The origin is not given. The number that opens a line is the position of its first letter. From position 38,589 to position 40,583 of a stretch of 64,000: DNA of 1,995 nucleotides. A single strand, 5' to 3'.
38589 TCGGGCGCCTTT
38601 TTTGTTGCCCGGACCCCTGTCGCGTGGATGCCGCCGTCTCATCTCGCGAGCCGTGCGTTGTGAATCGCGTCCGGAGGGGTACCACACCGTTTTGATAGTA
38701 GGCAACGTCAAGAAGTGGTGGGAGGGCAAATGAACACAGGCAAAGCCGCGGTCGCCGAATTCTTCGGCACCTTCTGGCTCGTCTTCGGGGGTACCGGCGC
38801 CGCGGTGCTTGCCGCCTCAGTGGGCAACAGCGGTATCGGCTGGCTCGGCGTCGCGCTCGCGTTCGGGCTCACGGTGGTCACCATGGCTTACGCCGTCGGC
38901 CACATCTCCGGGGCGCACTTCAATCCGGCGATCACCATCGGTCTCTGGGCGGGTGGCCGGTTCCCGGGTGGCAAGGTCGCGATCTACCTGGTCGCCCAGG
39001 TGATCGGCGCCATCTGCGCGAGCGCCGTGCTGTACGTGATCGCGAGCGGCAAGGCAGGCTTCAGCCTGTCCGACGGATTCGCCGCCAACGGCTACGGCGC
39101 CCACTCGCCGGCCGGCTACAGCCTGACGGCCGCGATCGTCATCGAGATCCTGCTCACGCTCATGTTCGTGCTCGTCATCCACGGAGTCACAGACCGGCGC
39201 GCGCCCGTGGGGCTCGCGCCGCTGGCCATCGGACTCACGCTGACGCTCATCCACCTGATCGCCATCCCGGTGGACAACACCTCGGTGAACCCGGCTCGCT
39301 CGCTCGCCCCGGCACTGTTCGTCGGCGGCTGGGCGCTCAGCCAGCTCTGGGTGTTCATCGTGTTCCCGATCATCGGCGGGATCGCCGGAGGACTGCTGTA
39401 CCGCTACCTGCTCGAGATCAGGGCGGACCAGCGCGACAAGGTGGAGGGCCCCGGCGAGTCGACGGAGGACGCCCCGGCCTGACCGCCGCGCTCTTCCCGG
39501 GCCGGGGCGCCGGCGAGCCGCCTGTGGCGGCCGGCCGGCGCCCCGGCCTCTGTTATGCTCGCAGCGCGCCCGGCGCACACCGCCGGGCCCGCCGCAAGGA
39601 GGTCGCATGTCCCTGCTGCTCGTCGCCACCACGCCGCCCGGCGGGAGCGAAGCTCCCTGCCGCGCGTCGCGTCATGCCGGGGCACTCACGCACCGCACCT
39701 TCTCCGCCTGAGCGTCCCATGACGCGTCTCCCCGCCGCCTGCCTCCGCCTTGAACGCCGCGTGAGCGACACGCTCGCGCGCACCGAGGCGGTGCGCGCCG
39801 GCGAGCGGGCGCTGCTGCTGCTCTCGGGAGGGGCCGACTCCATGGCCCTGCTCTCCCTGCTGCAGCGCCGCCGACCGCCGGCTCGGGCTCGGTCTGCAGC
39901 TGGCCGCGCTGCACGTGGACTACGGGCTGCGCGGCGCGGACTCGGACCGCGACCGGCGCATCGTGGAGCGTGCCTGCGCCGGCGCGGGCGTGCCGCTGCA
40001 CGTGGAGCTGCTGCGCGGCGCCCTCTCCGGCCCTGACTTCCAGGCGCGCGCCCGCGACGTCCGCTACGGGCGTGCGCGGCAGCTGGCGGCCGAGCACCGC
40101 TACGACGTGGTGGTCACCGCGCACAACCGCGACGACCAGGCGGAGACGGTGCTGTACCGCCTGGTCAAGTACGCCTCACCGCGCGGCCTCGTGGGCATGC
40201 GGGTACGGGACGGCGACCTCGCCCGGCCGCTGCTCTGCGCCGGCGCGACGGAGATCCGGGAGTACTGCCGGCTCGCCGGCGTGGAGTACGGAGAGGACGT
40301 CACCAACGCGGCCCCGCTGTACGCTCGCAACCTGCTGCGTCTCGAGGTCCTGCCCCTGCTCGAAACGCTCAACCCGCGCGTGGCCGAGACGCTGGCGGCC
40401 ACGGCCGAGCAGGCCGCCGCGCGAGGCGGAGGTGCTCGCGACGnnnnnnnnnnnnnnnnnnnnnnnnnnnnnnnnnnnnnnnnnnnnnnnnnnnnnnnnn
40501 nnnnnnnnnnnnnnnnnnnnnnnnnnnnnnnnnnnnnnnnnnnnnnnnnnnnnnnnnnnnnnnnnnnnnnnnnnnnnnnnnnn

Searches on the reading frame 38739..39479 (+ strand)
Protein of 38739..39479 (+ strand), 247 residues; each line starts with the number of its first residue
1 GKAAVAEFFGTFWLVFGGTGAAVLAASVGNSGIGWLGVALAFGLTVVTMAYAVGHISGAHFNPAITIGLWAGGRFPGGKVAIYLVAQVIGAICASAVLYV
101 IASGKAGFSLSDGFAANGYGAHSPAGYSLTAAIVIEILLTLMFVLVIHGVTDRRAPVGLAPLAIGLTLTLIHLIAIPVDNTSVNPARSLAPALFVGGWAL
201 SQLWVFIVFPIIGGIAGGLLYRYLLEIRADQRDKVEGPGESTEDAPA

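Call 55: search_protein_families(library=pfam, max_evalue=0.0001, proteins=[window:38739-39479:+])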
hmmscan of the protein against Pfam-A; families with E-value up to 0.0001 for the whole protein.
window:38739-39479:+ (247 aa): 1 family
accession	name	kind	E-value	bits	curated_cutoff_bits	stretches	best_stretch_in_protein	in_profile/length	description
PF00230.25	MIP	-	9.9e-56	189.4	25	1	2-221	9-222/222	Major intrinsic protein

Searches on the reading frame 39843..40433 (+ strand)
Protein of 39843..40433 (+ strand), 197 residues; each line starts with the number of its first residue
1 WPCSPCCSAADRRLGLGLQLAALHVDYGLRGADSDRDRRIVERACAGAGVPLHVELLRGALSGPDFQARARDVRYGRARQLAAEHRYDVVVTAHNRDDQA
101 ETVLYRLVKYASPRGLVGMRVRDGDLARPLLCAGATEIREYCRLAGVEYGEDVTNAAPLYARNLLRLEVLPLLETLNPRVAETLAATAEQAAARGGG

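Call 55: search_protein_families(library=pfam, max_evalue=0.0001, proteins=[window:39843-40433:+])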
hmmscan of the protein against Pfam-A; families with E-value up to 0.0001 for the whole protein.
window:39843-40433:+ (197 aa): 1 family
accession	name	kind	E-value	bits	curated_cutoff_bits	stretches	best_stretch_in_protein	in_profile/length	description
PF01171.26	ATP_bind_3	-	2.3e-35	122.4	27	1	17-167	27-181/182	PP-loop family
